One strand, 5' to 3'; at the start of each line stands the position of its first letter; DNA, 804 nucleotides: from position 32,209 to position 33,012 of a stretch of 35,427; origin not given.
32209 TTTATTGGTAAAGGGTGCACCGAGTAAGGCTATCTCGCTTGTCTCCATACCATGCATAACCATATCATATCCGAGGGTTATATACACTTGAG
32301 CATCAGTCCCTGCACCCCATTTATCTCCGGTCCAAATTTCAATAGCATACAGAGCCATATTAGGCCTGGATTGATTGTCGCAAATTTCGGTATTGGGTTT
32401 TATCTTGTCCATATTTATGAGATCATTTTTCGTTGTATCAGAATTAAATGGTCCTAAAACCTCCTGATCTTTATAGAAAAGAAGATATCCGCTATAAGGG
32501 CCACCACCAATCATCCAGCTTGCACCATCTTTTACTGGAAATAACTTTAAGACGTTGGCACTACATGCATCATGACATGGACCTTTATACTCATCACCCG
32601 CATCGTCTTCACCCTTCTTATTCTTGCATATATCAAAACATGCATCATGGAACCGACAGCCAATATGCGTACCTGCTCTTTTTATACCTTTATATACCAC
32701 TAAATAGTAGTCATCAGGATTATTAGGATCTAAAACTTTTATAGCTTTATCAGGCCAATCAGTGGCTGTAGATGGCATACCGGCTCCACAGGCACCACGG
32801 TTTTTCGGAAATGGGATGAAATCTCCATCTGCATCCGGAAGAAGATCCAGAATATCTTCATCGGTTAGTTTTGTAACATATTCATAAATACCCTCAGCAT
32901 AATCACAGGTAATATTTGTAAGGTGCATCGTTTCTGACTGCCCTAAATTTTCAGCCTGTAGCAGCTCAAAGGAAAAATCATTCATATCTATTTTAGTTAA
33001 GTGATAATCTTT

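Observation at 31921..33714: Bacterial secreted protein ending in a clear PLAT/LH2 domain, in an architecture I do not recognise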

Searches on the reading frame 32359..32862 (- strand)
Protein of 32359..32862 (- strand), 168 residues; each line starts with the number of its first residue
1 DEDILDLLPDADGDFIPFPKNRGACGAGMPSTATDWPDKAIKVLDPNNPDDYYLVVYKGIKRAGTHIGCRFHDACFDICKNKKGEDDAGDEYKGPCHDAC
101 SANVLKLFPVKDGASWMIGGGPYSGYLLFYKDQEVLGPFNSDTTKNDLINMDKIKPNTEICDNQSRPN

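Call 12: search_protein_families(library=pfam, proteins=[window:32359-32862:-], max_evalue=10)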
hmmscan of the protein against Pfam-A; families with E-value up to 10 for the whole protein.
seq(168 aa): 1 family
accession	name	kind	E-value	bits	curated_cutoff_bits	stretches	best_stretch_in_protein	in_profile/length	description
PF06951.16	PLA2G12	-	0.081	13.3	34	1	22-101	55-132/184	Group XII secretory phospholipase A2 precursor (PLA2G12)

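Call 14: search_solved_structures(query=A2, max_evalue=10, show_alignments=4)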
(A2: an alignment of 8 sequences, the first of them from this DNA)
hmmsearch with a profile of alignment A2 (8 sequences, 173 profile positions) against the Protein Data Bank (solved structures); distinct sequences matched with E-value up to 10: 8.
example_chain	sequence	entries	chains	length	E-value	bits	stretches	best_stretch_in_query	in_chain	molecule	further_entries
1na0_A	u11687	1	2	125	0.081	15.9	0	124-149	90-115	designed protein CTPR3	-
6nmy_F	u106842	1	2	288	0.49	13.3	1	24-77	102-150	Interleukin-3 receptor subunit alpha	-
5uv8_A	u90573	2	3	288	0.49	13.3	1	24-77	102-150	Interleukin-3 receptor subunit alpha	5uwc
2qf9_A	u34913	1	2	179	0.58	13.1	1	30-73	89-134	Putative secreted protein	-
1na3_A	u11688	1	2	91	0.61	13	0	124-149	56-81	designed protein CTPR2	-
2wqh_A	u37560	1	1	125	0.66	12.9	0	108-149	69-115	CTPR3Y3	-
4jzj_C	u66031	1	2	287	1.4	11.9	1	24-77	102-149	Interleukin-3 receptor subunit alpha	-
6v8e_A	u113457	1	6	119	1.5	11.7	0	124-149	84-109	Designed protein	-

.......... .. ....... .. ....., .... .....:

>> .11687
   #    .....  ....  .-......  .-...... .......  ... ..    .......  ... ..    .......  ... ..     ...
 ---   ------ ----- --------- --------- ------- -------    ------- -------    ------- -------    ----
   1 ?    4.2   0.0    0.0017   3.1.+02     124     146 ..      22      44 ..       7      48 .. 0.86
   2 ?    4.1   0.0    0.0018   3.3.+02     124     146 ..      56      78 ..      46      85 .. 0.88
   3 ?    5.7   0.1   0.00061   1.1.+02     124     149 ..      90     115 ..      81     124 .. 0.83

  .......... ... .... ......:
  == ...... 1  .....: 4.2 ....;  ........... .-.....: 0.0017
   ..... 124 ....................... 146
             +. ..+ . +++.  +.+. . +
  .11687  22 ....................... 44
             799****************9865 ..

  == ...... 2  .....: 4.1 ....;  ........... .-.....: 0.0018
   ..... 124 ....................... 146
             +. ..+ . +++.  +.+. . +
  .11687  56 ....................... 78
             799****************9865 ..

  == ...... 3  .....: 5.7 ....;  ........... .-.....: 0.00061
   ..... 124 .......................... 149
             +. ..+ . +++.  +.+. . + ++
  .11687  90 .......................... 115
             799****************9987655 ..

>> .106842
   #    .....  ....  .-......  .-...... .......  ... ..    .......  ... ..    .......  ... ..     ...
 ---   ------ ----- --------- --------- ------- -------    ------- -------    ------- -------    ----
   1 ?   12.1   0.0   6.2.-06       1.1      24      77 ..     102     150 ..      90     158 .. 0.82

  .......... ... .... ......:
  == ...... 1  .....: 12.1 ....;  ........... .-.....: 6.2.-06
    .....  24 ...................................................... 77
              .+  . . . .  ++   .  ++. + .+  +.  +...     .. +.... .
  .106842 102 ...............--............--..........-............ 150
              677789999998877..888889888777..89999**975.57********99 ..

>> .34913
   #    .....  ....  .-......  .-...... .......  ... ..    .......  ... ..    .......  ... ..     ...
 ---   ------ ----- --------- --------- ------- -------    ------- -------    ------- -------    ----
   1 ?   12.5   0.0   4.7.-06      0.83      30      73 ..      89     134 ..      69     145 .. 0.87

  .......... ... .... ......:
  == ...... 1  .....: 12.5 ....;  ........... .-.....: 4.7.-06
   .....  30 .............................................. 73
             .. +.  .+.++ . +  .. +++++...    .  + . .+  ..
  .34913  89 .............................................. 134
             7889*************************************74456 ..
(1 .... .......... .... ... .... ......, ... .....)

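Call 18: find_related_loci(query=A2, collection=genome_contigs, flank=8000)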
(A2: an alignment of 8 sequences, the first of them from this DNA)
Query A2 (168 aa) in genome_contigs; peptide patterns used: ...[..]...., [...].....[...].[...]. (x = any residue, [..] = any of these).
134 stretches matched a pattern; 38 encode a relative of the query (tblastn E <= 1e-3); 38 distinct loci.
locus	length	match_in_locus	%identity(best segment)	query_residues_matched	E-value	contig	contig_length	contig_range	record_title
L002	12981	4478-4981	93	1-168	9e-107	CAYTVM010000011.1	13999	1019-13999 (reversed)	MAG TPA_asm: uncultured Atribacterota bacterium isolate binchicken_co94_273 genome assembly, contig: NODE_6038_length_13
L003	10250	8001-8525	52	2-167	8e-52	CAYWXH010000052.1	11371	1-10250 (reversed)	MAG TPA_asm: uncultured Atribacterota bacterium isolate SRP163575_co3_319 genome assembly, contig: NODE_6261_length_1137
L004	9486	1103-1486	47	8-139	3e-34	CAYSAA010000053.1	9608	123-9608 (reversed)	MAG TPA_asm: uncultured Atribacterota bacterium isolate SRP067234_co1_85 genome assembly, contig: k99_577275, whole geno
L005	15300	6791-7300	40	3-168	3e-30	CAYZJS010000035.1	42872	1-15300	MAG TPA_asm: uncultured Thermodesulfatator sp. isolate binchicken_co219_454 genome assembly, contig: k141_590501, whole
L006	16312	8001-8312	35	22-140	6e-16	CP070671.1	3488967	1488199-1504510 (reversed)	MAG: Chromatiales bacterium isolate bin74 chromosome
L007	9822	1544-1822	36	22-129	1e-14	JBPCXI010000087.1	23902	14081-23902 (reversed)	MAG: Gammaproteobacteria bacterium isolate MAG_seacave_116 S1Ck127_7932375, whole genome shotgun sequence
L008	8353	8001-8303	36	22-137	1e-13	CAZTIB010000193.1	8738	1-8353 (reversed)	MAG TPA_asm: uncultured Chromatiaceae bacterium isolate binchicken_co231_217 genome assembly, contig: k141_6445695, whol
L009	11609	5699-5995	33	22-135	1e-13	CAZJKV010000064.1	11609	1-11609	MAG TPA_asm: uncultured Chromatiales bacterium isolate SRP217488_co1_178 genome assembly, contig: NODE_4302_length_11609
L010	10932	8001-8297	36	22-134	2e-12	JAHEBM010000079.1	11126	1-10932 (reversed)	MAG: Haliea sp. isolate Ww141 NODE_13539_length_11126_cov_6.975829, whole genome shotgun sequence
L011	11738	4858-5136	32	22-129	3e-12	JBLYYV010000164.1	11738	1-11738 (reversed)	MAG: Gammaproteobacteria bacterium isolate EBRS4.bin7 k97_212526, whole genome shotgun sequence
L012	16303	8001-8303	31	22-135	4e-12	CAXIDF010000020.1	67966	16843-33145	MAG TPA_asm: uncultured Halieaceae bacterium isolate ERR7163067_binner23_77 genome assembly, contig: ERZ8868625.622, who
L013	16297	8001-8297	32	22-135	8e-12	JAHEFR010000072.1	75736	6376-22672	MAG: Gammaproteobacteria bacterium isolate Ww342 NODE_318_length_75736_cov_4.937354, whole genome shotgun sequence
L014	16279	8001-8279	31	22-129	3e-11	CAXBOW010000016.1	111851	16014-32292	MAG TPA_asm: uncultured Haliea sp. isolate ERR2762188_binner12_Refined_25 genome assembly, contig: ERZ3421808.288, whole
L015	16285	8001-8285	30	20-129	4e-11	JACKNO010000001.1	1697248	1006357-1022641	MAG: Pseudomonadales bacterium isolate HK-STAS-PROT-146 HK-STAS-PROT-146_1, whole genome shotgun sequence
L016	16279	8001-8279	32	22-129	4e-11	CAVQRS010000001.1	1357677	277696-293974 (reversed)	MAG: uncultured Gammaproteobacteria bacterium isolate MFD09779.bin.2.259 genome assembly, contig: contig_10938, whole ge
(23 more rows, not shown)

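Call 27: search_protein_representatives(alignment_id=A2)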
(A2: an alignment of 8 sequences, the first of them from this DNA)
Query: 8 sequences, 173 profile positions. Proteins with E-value up to 0.001 (for the whole library): 342; up to 1e-10: 129; up to 1e-30: 11. The best 150 are listed.
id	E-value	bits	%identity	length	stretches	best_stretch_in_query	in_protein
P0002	2.2e-82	291.2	-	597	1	2-173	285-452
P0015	7.2e-61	221.2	-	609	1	2-172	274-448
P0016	3.6e-47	176.6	-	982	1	6-169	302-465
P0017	2.0e-40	154.6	-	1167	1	9-143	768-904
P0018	1.2e-37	145.6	-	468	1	4-159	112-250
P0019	8.9e-37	142.7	-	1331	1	5-149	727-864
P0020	1.4e-36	142.1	-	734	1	9-136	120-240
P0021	7.9e-36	139.6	-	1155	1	9-135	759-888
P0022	1.9e-34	135.2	-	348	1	9-146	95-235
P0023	5.4e-34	133.7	-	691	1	7-142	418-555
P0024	5.0e-33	130.5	-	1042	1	9-151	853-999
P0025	4.9e-29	117.5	-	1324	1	9-137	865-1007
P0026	5.8e-28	114.0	-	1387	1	9-143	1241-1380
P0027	6.0e-27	110.7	-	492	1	7-142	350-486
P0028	8.3e-26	107.0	-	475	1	12-150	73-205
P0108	3.5e-13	65.9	-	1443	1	21-136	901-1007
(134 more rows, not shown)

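Call 39: search_protein_families(library=pfam, alignment_id=A4, max_evalue=0.001)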
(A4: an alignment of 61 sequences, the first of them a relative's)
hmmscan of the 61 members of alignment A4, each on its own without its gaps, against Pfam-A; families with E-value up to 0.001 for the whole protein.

A. member 1, P0015 (609 aa): 1 family
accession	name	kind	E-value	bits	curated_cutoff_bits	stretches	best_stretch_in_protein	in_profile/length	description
PF01477.28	PLAT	-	2.5e-08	35.1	23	0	453-486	1-37/117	PLAT/LH2 domain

B. families by the number of members that match (of 61 scanned): 33 families (the first 25 are shown)
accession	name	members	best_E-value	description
PF13699.11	eCIS_core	26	9.1e-58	eCIS core domain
PF18911.6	PKD_4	9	1e-37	PKD domain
PF00801.26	PKD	9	2.2e-30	PKD domain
PF01477.28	PLAT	8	2e-33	PLAT/LH2 domain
PF00691.25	OmpA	4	1.1e-14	OmpA family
PF04151.21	PPC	2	4.2e-14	Bacterial pre-peptidase C-terminal domain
PF13360.13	PQQ_2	2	3.5e-11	Outer membrane protein assembly factor BamB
PF13930.12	Endonuclea_NS_2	2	2.1e-09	DNA/RNA non-specific endonuclease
PF13004.13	BACON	2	5.9e-08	Putative binding domain, N-terminal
PF19190.6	BACON_2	2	2.4e-06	Viral BACON domain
PF25296.1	Decapeptide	2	7.1e-05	Decapeptide repeat region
PF22352.2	K319L-like_PKD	2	0.00025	K319L-like, PKD domain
PF00578.27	AhpC-TSA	1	4.6e-25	AhpC/TSA family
PF04885.19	Stig1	1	5.1e-19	Stigma-specific STIG1-like protein family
PF00581.25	Rhodanese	1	6.4e-18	Rhodanese-like domain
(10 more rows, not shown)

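Call 60: search_protein_families(library=pfam, proteins=[P0015, P0016, P0017, P0019, P0020, P0021, P0023, P0024, P0025], max_evalue=0.001)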
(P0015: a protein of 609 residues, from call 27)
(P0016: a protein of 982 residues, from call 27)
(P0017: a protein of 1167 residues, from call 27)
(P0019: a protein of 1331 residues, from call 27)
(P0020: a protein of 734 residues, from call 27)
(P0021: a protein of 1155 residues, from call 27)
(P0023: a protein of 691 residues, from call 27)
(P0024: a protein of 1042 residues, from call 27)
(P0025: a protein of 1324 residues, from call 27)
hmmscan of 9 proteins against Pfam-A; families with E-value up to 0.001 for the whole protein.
P0015 (609 aa): 1 family
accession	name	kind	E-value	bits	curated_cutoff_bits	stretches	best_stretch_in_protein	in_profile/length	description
PF01477.28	PLAT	-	2.5e-08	35.1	23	0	453-486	1-37/117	PLAT/LH2 domain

P0016 (982 aa): 0 families

P0017 (1167 aa): 1 family
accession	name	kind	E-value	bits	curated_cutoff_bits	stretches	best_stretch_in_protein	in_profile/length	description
PF01477.28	PLAT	-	2e-33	116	23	2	935-1030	10-107/117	PLAT/LH2 domain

P0019 (1331 aa): 11 families
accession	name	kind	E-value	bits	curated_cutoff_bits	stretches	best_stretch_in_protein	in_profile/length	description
PF01477.28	PLAT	-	9.4e-33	113.8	23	2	870-943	1-75/117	PLAT/LH2 domain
PF04151.21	PPC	-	4.2e-14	53.6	25.9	2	342-405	3-69/70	Bacterial pre-peptidase C-terminal domain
PF13004.13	BACON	-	5.9e-08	33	25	1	672-714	3-45/61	Putative binding domain, N-terminal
PF19077.6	Big_13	-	1.5e-07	32.3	27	0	384-422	48-86/102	Bacterial Ig-like domain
PF17963.7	Big_9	-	2.2e-07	32.1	23.6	1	544-628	1-88/89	Bacterial Ig domain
PF19190.6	BACON_2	-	1.6e-05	25.2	25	1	648-715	7-79/94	Viral BACON domain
PF25296.1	Decapeptide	-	0.00011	22.5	45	0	968-1032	2-66/74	Decapeptide repeat region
PF22352.2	K319L-like_PKD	-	0.00027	21.3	27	0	556-630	5-84/84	K319L-like, PKD domain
PF00801.26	PKD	-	0.00032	21.1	23.5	0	554-626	6-77/80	PKD domain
PF18911.6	PKD_4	-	0.00068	20.1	27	0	544-628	1-83/85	PKD domain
PF13895.12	Ig_2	-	0.00081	20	27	0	555-630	7-79/79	Immunoglobulin domain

P0020 (734 aa): 4 families
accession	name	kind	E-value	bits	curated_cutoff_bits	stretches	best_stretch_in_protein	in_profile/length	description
PF01477.28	PLAT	-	2.8e-28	99.4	23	2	261-361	1-86/117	PLAT/LH2 domain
PF19190.6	BACON_2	-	2.4e-06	27.8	25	1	38-103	10-80/94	Viral BACON domain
PF13004.13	BACON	-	6.2e-06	26.5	25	1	59-111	3-61/61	Putative binding domain, N-terminal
PF25296.1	Decapeptide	-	7.1e-05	23.1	45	0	370-419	13-62/74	Decapeptide repeat region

P0021 (1155 aa): 3 families
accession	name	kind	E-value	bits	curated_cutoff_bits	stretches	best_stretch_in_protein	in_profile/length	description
PF01477.28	PLAT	-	7.4e-24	85.2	23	2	1036-1148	1-109/117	PLAT/LH2 domain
PF00801.26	PKD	-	1.4e-12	47.8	23.5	1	491-566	7-79/80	PKD domain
PF18911.6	PKD_4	-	1.6e-11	44.5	27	1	501-566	20-82/85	PKD domain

P0023 (691 aa): 2 families
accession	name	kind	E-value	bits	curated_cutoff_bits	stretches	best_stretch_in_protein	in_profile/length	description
PF01477.28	PLAT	-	1.4e-09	39.1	23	1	565-684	1-115/117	PLAT/LH2 domain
PF04151.21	PPC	-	0.00063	21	25.9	0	199-230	1-33/70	Bacterial pre-peptidase C-terminal domain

P0024 (1042 aa): 4 families
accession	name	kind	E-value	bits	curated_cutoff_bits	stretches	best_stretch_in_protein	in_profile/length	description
PF18911.6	PKD_4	-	1e-37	128.4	27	3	58-119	17-78/85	PKD domain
PF00801.26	PKD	-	2.2e-30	104.9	23.5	3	52-114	8-71/80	PKD domain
PF13360.13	PQQ_2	-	5.2e-11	43.1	27.6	2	383-493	2-94/233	Outer membrane protein assembly factor BamB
PF22352.2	K319L-like_PKD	-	0.00025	21.4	27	1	60-116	13-76/84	K319L-like, PKD domain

P0025 (1324 aa): 4 families
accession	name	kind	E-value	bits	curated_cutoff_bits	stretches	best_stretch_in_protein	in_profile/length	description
PF01477.28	PLAT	-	1.7e-20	74.3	23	2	1209-1316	1-108/117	PLAT/LH2 domain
PF18911.6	PKD_4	-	6.4e-20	71.4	27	2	594-656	9-69/85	PKD domain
PF00801.26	PKD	-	7.3e-19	68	23.5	2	601-656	13-66/80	PKD domain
PF13360.13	PQQ_2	-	3.5e-11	43.6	27.6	1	275-417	4-125/233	Outer membrane protein assembly factor BamB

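Call 61: list_cluster_members(proteins=[P0015, P0017, P0019, P0020, P0021, P0023, P0025, P0016, P0010, P0013])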
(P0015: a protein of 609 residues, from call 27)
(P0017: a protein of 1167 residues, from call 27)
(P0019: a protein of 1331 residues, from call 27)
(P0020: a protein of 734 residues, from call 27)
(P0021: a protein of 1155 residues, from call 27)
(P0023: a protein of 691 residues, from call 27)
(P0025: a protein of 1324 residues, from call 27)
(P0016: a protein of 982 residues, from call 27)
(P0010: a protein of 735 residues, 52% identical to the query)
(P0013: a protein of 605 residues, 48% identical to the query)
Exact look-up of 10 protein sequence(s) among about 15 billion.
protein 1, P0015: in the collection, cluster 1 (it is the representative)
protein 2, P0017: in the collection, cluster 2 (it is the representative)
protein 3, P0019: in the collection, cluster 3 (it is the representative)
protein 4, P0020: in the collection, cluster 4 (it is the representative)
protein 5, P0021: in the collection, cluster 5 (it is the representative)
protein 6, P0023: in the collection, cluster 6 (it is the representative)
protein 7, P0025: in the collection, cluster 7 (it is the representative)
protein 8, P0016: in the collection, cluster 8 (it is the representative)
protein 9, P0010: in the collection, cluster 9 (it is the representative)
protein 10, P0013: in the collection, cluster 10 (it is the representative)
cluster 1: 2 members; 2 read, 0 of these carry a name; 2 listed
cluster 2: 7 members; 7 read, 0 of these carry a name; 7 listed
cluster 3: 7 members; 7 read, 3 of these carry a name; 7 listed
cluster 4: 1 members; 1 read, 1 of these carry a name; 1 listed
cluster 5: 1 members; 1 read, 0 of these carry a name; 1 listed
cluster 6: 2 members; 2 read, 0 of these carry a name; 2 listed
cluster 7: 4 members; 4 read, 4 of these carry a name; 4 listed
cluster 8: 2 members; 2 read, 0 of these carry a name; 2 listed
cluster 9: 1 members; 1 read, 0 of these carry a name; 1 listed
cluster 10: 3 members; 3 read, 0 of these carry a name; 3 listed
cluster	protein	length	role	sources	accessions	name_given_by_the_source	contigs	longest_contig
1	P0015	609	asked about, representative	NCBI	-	-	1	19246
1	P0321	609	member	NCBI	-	-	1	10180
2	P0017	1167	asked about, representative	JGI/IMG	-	-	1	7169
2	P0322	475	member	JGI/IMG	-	-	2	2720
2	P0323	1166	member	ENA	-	-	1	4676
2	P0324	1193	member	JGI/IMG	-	-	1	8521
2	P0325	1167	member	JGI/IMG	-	-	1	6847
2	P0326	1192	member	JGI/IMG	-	-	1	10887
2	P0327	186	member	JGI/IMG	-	-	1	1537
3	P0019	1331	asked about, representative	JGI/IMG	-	hypothetical protein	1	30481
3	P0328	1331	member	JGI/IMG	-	hypothetical protein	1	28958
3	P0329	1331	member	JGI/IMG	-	hypothetical protein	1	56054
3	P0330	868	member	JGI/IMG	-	-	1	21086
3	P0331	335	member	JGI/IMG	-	-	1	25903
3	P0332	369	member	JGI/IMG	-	-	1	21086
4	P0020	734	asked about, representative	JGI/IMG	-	hypothetical protein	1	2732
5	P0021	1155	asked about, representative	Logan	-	-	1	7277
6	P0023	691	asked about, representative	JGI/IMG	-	-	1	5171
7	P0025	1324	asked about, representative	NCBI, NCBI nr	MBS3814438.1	PKD domain-containing protein [Candidatus Bipolaricaulota bacterium]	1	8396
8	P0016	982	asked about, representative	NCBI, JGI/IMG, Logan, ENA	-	-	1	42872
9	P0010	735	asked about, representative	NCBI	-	-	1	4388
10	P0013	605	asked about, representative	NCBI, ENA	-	-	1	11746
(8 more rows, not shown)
